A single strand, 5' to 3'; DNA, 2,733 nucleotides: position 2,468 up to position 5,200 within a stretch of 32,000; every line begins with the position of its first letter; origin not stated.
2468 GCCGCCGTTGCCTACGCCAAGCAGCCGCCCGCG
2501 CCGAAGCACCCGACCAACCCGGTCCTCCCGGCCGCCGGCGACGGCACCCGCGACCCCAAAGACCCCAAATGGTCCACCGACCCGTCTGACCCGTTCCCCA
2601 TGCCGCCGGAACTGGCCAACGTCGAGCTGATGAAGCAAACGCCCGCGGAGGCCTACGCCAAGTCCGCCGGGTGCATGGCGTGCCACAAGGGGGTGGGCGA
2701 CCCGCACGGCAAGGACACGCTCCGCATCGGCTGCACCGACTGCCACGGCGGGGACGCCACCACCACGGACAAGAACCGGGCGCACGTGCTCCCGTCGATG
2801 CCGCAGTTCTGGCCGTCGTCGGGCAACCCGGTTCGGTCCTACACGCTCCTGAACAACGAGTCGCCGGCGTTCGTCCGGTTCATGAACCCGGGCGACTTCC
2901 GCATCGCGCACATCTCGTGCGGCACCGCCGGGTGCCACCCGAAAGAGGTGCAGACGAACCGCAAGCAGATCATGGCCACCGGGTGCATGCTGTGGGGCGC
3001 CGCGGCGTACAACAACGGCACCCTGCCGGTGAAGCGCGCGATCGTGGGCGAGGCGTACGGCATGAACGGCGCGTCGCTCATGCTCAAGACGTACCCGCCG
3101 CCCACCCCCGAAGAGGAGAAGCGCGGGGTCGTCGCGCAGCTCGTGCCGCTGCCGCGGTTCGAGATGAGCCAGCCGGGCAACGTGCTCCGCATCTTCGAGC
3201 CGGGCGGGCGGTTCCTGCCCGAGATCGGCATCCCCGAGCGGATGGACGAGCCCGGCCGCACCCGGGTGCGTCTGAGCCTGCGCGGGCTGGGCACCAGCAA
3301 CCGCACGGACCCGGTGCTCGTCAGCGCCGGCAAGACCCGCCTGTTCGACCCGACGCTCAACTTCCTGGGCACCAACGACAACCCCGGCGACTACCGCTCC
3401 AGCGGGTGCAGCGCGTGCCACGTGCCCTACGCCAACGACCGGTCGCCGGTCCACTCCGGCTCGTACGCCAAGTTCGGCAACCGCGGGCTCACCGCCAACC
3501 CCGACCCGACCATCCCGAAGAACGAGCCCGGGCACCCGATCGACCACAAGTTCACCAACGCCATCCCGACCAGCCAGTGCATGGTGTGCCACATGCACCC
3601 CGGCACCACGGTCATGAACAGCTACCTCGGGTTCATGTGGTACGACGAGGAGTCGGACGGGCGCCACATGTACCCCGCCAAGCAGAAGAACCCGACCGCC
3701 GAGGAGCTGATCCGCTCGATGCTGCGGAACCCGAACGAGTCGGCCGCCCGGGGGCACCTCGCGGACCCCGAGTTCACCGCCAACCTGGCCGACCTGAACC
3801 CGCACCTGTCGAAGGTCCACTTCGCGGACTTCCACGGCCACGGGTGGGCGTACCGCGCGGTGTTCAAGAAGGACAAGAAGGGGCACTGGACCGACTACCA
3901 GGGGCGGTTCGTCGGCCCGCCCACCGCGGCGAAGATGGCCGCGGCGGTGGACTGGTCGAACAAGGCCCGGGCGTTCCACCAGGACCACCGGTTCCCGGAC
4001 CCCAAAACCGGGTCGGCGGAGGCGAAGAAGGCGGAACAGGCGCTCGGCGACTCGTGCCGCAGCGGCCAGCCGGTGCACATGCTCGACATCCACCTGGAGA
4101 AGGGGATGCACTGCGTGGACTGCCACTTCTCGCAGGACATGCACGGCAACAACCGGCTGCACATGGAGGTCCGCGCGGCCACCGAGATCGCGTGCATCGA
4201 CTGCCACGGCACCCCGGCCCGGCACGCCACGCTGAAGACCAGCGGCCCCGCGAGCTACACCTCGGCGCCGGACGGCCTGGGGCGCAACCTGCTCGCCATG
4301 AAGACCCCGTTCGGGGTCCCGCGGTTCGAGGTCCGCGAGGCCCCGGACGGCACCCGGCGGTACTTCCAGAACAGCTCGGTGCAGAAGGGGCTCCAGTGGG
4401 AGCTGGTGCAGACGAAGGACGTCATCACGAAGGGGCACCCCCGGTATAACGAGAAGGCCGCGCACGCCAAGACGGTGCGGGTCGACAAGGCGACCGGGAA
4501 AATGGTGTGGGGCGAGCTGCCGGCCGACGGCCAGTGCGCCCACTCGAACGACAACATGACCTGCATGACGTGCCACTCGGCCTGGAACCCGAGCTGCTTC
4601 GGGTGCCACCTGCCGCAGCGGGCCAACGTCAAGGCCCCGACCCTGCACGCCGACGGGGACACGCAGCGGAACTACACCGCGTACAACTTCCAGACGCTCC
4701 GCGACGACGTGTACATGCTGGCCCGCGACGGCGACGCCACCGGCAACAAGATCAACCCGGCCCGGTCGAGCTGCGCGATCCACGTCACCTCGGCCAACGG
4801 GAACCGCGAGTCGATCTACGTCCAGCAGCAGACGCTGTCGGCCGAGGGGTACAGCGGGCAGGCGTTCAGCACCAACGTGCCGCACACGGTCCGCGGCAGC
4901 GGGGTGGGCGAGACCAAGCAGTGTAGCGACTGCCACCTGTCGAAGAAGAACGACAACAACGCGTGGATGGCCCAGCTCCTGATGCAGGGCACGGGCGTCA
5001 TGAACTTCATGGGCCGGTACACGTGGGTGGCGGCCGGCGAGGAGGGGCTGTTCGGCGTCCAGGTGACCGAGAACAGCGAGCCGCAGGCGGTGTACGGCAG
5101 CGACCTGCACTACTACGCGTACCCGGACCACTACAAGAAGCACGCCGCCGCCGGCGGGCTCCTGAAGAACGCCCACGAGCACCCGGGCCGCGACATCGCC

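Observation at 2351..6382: Ten-haem cytochrome c fused to an LVIVD beta-propeller: a candidate novel periplasmic or cell-surface redox enzyme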

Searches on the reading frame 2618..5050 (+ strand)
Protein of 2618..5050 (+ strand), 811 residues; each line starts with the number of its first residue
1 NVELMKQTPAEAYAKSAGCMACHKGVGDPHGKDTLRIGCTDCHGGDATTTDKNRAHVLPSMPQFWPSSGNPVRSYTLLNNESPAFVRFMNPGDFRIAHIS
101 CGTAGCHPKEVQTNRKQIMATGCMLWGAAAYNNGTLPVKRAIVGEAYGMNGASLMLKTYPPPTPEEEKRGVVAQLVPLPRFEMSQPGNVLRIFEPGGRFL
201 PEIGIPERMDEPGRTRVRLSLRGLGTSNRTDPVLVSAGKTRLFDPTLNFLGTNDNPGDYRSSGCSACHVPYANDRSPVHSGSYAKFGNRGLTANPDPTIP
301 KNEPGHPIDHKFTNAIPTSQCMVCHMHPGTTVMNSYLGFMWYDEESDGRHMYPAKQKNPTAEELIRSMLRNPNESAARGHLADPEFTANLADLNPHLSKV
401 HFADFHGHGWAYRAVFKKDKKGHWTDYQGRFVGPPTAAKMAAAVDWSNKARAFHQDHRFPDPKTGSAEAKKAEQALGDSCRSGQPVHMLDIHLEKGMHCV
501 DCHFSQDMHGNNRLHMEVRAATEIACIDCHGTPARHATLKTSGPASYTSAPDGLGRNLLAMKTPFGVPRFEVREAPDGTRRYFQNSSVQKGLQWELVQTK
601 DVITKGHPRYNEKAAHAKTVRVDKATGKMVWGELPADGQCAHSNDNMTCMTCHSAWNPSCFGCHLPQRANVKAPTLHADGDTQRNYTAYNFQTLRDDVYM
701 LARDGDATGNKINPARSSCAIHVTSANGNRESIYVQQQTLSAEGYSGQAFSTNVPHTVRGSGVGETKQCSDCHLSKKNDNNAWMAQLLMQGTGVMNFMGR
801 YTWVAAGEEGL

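Call 21: search_protein_representatives(protein=window:2618-5050:+)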
Query: 811 residues. Proteins with E-value up to 0.001 (for the whole library): 2564; up to 1e-10: 1625; up to 1e-30: 505. The best 150 are listed.
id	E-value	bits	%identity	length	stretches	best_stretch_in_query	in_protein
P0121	7.0e-251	851.4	54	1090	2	8-445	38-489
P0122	5.8e-235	798.8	54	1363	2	6-432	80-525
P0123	1.1e-221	754.9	48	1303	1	8-810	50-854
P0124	3.2e-209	713.6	55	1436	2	7-566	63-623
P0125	2.0e-205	701.1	50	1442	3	482-810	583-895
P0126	2.5e-200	684.2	49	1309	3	53-433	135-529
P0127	7.9e-196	669.3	53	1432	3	480-811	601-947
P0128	4.1e-191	653.7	53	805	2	95-454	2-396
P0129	9.2e-184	629.4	48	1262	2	3-432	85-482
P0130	5.5e-180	616.9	51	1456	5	52-304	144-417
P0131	2.7e-179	614.6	47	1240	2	166-810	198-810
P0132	4.8e-170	584.1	48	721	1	7-677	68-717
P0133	5.4e-169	580.6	52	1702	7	67-280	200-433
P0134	1.3e-164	566.1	55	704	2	8-447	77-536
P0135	1.6e-162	559.2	56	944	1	333-811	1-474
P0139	8.7e-150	517.0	42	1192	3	14-351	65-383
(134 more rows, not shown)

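Call 23: find_homologous_proteins(query=P0139)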
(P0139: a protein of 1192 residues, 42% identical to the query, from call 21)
Query P0139 (1192 aa): 7904 proteins with E <= 0.001 among 8000 candidates; the best 120 are listed.
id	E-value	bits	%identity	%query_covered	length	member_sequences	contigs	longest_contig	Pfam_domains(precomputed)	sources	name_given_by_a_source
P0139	0.0e+0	2813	100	100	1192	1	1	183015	PF14537.12,PF08309.18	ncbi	-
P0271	0.0e+0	1154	48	94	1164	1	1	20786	PF08309.18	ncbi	-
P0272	0.0e+0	1122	46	95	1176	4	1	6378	PF14537.12,PF08309.18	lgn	-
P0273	0.0e+0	1107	46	94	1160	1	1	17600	PF08309.18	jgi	-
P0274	0.0e+0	1099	46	93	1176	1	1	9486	PF08309.18,PF14522.12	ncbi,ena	-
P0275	0.0e+0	1083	45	94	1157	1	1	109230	PF14537.12,PF08309.18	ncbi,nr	ncbi:MAG: hypothetical protein HY049_06640 [Acidobacteria bacterium]|nr:hypothetical protein [Acidob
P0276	0.0e+0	1080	44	97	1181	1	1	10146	PF14537.12,PF08309.18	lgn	-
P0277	0.0e+0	1078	44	94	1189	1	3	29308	PF14537.12,PF08309.18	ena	-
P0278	0.0e+0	1075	45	96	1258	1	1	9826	PF08309.18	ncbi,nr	ncbi:MAG TPA: hypothetical protein VMV18_01370 [bacterium]|nr:hypothetical protein [bacterium]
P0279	0.0e+0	1074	44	93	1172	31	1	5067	PF14537.12,PF08309.18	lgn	-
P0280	0.0e+0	1073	46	95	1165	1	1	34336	PF08309.18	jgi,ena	jgi:hypothetical protein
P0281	0.0e+0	1071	45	95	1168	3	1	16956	PF14537.12,PF03264.20,PF08309.18,PF14522.12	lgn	-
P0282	0.0e+0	1071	44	94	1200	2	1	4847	PF08309.18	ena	-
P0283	0.0e+0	1067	45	94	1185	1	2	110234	PF14537.12,PF08309.18,PF14522.12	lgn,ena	-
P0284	0.0e+0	1065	45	94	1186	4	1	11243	PF14537.12,PF08309.18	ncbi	-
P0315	0.0e+0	1017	44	92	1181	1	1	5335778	PF14537.12,PF08309.18,PF14522.12,PF22113.2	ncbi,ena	-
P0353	3.6e-293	994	42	94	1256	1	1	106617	PF14537.12,PF08309.18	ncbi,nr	ncbi:MAG: hypothetical protein HY816_04255 [Candidatus Wallbacteria bacterium]|nr:hypothetical prote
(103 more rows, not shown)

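Call 25: find_encoding_contigs(protein=P0315, flank=8000, max_places=1)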
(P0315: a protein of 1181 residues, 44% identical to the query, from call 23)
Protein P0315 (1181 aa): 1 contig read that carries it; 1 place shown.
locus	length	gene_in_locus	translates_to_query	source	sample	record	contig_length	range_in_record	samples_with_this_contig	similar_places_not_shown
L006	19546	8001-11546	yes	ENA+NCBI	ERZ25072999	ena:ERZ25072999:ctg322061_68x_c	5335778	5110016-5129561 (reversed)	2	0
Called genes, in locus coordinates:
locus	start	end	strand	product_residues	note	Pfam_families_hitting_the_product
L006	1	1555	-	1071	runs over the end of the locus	PF06739:SBBP (faint), PF00041:fn3, PF16656:Pur_ac_phosph_N, PF18962:Por_Secre_tail (faint), PF13860:FlgD_ig (weak)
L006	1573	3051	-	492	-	PF05345:He_PIG (weak), PF17963:Big_9 (weak)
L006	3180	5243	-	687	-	PF00069:Pkinase, PF07714:PK_Tyr_Ser-Thr, PF03109:ABC1 (weak), PF08308:PEGA, PF13620:CarboxypepD_reg (faint), PF16640:Big_3_5 (faint), PF08308:PEGA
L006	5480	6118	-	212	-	PF02085:Cytochrom_CIII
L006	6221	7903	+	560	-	-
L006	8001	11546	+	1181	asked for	PF14522:Cytochrome_C7 (faint), PF14537:Cytochrom_c3_2 (faint), PF22113:Mtrc-MtrF_II-IV_dom (weak), PF08309:LVIVD (weak)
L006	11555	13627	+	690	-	PF14522:Cytochrome_C7 (faint), PF14537:Cytochrom_c3_2 (faint), PF22113:Mtrc-MtrF_II-IV_dom (faint), PF13435:Cytochrome_C554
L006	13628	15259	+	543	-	PF00027:cNMP_binding, PF12838:Fer4_7 (faint), PF12797:Fer4_2 (faint), PF13237:Fer4_10 (faint), PF13247:Fer4_11, PF00037:Fer4 (weak), PF12837:Fer4_6 (weak), PF13187:Fer4_9 (weak)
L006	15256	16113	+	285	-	-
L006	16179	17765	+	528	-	PF22113:Mtrc-MtrF_II-IV_dom (faint), PF14537:Cytochrom_c3_2 (faint), PF14522:Cytochrome_C7 (weak)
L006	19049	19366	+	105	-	PF16697:Yop-YscD_cpl, PF00498:FHA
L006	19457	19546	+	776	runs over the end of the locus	PF07992:Pyr_redox_2, PF13738:Pyr_redox_3, PF16697:Yop-YscD_cpl (faint), PF00498:FHA, PF00111:Fer2 (weak)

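Call 26: find_encoding_contigs(protein=P0275, flank=8000, max_places=1)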
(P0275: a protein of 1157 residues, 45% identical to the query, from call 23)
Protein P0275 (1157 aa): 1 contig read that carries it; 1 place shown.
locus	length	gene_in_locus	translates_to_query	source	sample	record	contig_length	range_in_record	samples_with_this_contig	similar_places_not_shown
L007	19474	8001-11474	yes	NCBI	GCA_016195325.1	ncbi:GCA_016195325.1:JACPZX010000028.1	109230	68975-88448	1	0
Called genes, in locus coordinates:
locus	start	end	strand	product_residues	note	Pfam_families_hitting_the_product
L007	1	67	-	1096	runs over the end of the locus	PF00069:Pkinase, PF07714:PK_Tyr_Ser-Thr, PF07719:TPR_2 (faint)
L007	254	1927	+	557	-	PF17391:Urocanase_N, PF01175:Urocanase, PF17392:Urocanase_C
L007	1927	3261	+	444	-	PF13191:AAA_16 (weak)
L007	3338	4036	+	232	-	PF18306:LDcluster4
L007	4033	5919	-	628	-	PF00884:Sulfatase, PF01663:Phosphodiest (faint), PF16347:SGSH_C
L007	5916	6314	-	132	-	PF06094:GGACT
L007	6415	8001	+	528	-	-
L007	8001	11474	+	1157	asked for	PF14537:Cytochrom_c3_2 (faint), PF08309:LVIVD (faint)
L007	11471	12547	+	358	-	PF22113:Mtrc-MtrF_II-IV_dom (faint)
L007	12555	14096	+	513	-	PF00027:cNMP_binding, PF13187:Fer4_9 (faint), PF13237:Fer4_10 (faint), PF12838:Fer4_7 (faint), PF13247:Fer4_11 (weak)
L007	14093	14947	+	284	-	-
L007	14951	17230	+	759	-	PF02085:Cytochrom_CIII (faint), PF14522:Cytochrome_C7 (faint), PF14537:Cytochrom_c3_2 (faint)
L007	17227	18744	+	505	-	PF16697:Yop-YscD_cpl, PF00498:FHA, PF16697:Yop-YscD_cpl, PF00498:FHA, PF16697:Yop-YscD_cpl, PF00498:FHA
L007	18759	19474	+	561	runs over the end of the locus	PF16697:Yop-YscD_cpl, PF00498:FHA, PF00970:FAD_binding_6, PF00175:NAD_binding_1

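Call 27: find_encoding_contigs(protein=P0353, flank=8000, max_places=1)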
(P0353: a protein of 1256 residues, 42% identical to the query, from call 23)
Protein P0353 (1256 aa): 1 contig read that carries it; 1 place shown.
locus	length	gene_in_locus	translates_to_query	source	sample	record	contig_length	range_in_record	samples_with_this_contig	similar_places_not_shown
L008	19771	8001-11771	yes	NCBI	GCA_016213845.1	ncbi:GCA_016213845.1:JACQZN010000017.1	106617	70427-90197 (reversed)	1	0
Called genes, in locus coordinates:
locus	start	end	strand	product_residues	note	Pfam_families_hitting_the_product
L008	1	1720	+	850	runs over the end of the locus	-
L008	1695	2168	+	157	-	-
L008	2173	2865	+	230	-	-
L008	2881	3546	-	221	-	PF00730:HhH-GPD, PF00633:HHH (weak)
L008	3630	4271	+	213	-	-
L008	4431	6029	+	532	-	PF03928:HbpS-like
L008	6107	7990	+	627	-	-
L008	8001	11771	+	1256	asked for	PF14537:Cytochrom_c3_2 (faint), PF08309:LVIVD (weak)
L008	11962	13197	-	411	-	PF13435:Cytochrome_C554 (weak)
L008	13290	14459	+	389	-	PF01510:Amidase_2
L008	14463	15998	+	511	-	PF00027:cNMP_binding, PF13187:Fer4_9 (faint), PF00037:Fer4 (faint), PF12797:Fer4_2 (faint), PF13237:Fer4_10 (faint), PF14697:Fer4_21 (faint), PF12837:Fer4_6 (faint), PF12838:Fer4_7 (weak)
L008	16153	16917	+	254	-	-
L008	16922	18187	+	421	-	PF14522:Cytochrome_C7 (faint), PF14537:Cytochrom_c3_2 (faint)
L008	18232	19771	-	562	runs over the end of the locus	PF21162:ETFQO_UQ-bd, PF05187:Fer4_ETF_QO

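Call 28: search_protein_families(library=ncbifam, proteins=[L007:6415-8001:+, L007:8001-11474:+, L007:11471-12547:+, L007:12555-14096:+, L007:14093-14947:+, L007:14951-17230:+, L006:6221-7903:+, L006:11555-13627:+, L006:15256-16113:+, L006:16179-17765:+], max_evalue=0.01)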
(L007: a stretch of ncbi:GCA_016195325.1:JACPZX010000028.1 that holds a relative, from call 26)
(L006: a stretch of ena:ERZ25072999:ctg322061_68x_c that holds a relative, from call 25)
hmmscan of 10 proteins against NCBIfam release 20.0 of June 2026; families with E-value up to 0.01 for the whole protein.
L007:6415-8001:+ (528 aa): 0 families

L007:8001-11474:+ (1157 aa): 4 families
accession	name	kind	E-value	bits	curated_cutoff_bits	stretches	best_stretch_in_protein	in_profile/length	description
NF040943.1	cytoc3_ExtM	equivalog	2.1e-29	102.3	800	3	433-481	258-306/599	selenite/tellurite reduction operon c-type cytochrome ExtM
NF040967.1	cytc_ExtN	equivalog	3.6e-06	26.1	200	1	568-697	219-339/415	selenite/tellurite reduction operon c-type cytochrome ExtN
NF040968.1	FeS_ExtO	equivalog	4.6e-06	25.7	200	1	568-697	219-338/416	selenite/tellurite reduction operon b-type cytochrome iron-sulfur cluster-binding subunit ExtO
TIGR04312.1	choice_anch_B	subfamily_domain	0.0035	16.7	100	0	970-1060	49-144/364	choice-of-anchor B family protein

L007:11471-12547:+ (358 aa): 8 families
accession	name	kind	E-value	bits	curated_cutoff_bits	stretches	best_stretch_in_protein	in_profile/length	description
NF043010.1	Cyt554_Nsmonas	equivalog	6.1e-06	25.8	400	1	9-119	10-134/238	cytochrome c-550 CycA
TIGR04315.1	octaheme_Shew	subfamily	1.4e-05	24.4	375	1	31-139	22-149/440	tetrathionate reductase family octaheme c-type cytochrome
NF045713.1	CxxCH_16_HmcA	equivalog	0.00032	19.4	400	1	30-148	77-187/541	sulfate respiration complex hexadecaheme cytochrome HmcA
TIGR03508.1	decahem_SO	subfamily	0.0012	18.3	192.2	0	75-147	14-82/258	DmsE family decaheme c-type cytochrome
NF041028.1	decahem_GSU2203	exception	0.0012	18.1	325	0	76-146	48-112/317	GSU2203 family decaheme c-type cytochrome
TIGR01905.1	paired_CXXCH_1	subfamily_domain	0.0038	17.1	25.2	0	71-86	24-39/41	doubled CXXCH domain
TIGR03507.1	decahem_SO1788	subfamily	0.008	14.7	209.3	0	31-196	512-640/672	OmcA/MtrC family decaheme c-type cytochrome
TIGR03153.1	cytochr_NrfH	equivalog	0.009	16.1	134.2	0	7-57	6-56/138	cytochrome c nitrite reductase small subunit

L007:12555-14096:+ (513 aa): 47 families (the best 25 are shown)
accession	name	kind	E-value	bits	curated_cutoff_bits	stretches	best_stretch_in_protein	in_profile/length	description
NF041163.2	encap_f2b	equivalog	1.1e-20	74.3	400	2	197-335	59-200/450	family 2B encapsulin nanocompartment shell protein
NF008732.0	PRK11753.1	equivalog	1.3e-16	60.8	266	1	225-341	16-134/214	cAMP-activated global transcriptional regulator CRP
NF009408.0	PRK12769.1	equivalog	2.4e-16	59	1003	1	399-497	45-143/659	formate-dependent uric acid utilization protein AegA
NF058543.1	ActPatMycb56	equivalog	2.5e-16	59.4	460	1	215-334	2-120/317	acetyltransferase Pat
TIGR02951.1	DMSO_dmsB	equivalog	9.1e-15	55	214.1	1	403-493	57-145/161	DMSO/selenate family reductase complex B subunit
NF045766.1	PhenlGlyoxDHPadI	equivalog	2.1e-12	46.6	700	1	368-500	8-137/443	NADH-dependent phenylglyoxylate dehydrogenase subunit beta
NF041715.1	arsenate_red_ArrB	equivalog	2.5e-11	43.6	450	1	367-457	5-104/233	arsenate respiratory reductase iron-sulfur subunit ArrB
NF009451.0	PRK12809.1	equivalog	4.3e-11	41.8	1154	1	406-499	52-136/639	formate-dependent uric acid utilization protein YgfT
TIGR01582.1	FDH-beta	equivalog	1.3e-10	40.8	334.7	1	400-502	83-182/283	formate dehydrogenase subunit beta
NF007382.0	PRK09898.1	equivalog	3.6e-10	39.7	213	1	397-504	109-206/208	ferredoxin-like protein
NF006901.0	PRK09392.1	equivalog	5.2e-10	39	211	1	209-329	7-127/236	transcriptional activator FtrB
TIGR03896.1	cyc_nuc_ocin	subfamily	9e-10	38.4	161.05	2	47-194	165-254/317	bacteriocin-type transport-associated protein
NF038355.1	FDH3_beta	equivalog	1.5e-09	38.1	240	1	367-479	5-122/180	formate dehydrogenase FDH3 subunit beta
NF007658.0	PRK10330.1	equivalog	4.5e-09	36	260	1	400-505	48-161/181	electron transport protein HydN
NF008134.0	PRK10882.1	equivalog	4.9e-09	35.7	263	1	406-497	109-204/329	hydrogenase 2 operon protein HybA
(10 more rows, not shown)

L007:14093-14947:+ (284 aa): 0 families

L007:14951-17230:+ (759 aa): 2 families
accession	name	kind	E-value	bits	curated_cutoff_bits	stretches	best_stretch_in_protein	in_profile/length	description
TIGR04257.1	nanowire_3heme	domain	0.00014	22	40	1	683-739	12-75/75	c(7)-type cytochrome triheme domain-containing protein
TIGR01905.1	paired_CXXCH_1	subfamily_domain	0.00061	19.7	25.2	0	688-726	1-37/41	doubled CXXCH domain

L006:6221-7903:+ (560 aa): 0 families

L006:11555-13627:+ (690 aa): 5 families
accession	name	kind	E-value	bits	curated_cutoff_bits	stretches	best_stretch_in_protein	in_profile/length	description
NF043010.1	Cyt554_Nsmonas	equivalog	8.9e-15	54.7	400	2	52-174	32-161/238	cytochrome c-550 CycA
NF041198.1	UshA_like_PCGU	equivalog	8.1e-13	47.8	275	1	48-135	405-487/519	UshA-like (seleno)protein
TIGR03508.1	decahem_SO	subfamily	1.4e-05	24.7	192.2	1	482-534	32-79/258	DmsE family decaheme c-type cytochrome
NF045713.1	CxxCH_16_HmcA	equivalog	0.00024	19.8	400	1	52-150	133-229/541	sulfate respiration complex hexadecaheme cytochrome HmcA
NF041028.1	decahem_GSU2203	exception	0.0055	16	325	1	459-533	33-111/317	GSU2203 family decaheme c-type cytochrome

L006:15256-16113:+ (285 aa): 0 families

L006:16179-17765:+ (528 aa): 5 families
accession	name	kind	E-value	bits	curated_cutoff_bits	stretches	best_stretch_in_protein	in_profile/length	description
NF045713.1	CxxCH_16_HmcA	equivalog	2.2e-05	23.3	400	1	70-164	302-388/541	sulfate respiration complex hexadecaheme cytochrome HmcA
TIGR04257.1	nanowire_3heme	domain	0.0005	20.2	40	1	438-510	8-74/75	c(7)-type cytochrome triheme domain-containing protein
TIGR03508.1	decahem_SO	subfamily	0.00084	18.9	192.2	0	89-239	33-176/258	DmsE family decaheme c-type cytochrome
NF041781.1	mnquin_red_QrcA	equivalog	0.0037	16.9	180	1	445-510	110-173/174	menaquinone reductase multiheme cytochrome c subunit QrcA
TIGR03153.1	cytochr_NrfH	equivalog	0.0049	16.9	134.2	1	194-245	14-67/138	cytochrome c nitrite reductase small subunit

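Call 57: predict_structure(alignment_id=A2)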
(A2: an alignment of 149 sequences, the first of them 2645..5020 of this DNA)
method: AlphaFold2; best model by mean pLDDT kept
length: 792 residues; sequences in the alignment: 149
mean_pLDDT: 83.5   pTM: 0.87
mean pLDDT of the five models: 83.5, 82.2, 82.1, 79.3, 78.9
residues with pLDDT >= 90: 398; 70-90: 276; 50-70: 57; < 50: 61
segments of 3 or more residues with pLDDT < 50: 186-199, 201-217, 714-740
pLDDT, mean of each block of 10 residues (from residue 1): 83 88 86 93 94 93 87 94 93 82 90 84 77 90 92 94 93 69 49 41 41 45 76 77 87 93 96 96 95 95 95 83 84 90 92 88 88 90 96 89 92 89 94 96 95 90 91 90 95 93 91 93 95 94 95 97 89 96 96 93 88 91 88 83 80 64 80 79 74 80 71 47 41 40 71 78 85 76 57 47
secondary structure, 60 per line:
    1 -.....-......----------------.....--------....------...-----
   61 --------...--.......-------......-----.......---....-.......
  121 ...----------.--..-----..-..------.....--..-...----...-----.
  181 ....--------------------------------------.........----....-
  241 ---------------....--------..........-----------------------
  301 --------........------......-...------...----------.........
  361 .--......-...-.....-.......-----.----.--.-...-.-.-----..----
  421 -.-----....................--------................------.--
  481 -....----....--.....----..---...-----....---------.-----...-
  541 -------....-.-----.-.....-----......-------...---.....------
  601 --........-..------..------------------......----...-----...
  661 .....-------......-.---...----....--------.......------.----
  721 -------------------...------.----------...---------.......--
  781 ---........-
elements in order (helices of 4 or more, strands of 3 or more residues): H2-6 H8-13 H30-34 H43-46 H74-80 H88-93 H99-105 H109-112 H114-123 H155-159 E165-167 H180-184 H223-231 H236-239 H256-259 H268-277 H309-316 H323-328 E330-332 H352-361 H365-369 H375-379 H381-387 E403-405 H428-447 H456-471 H482-485 H490-493 H496-500 H518-521 E561-565 E571-576 E584-586 H590-594 H603-610 H640-644 E650-652 E658-665 E673-678 E684-686 E691-694 E703-709 E740-742 H772-778 H784-791
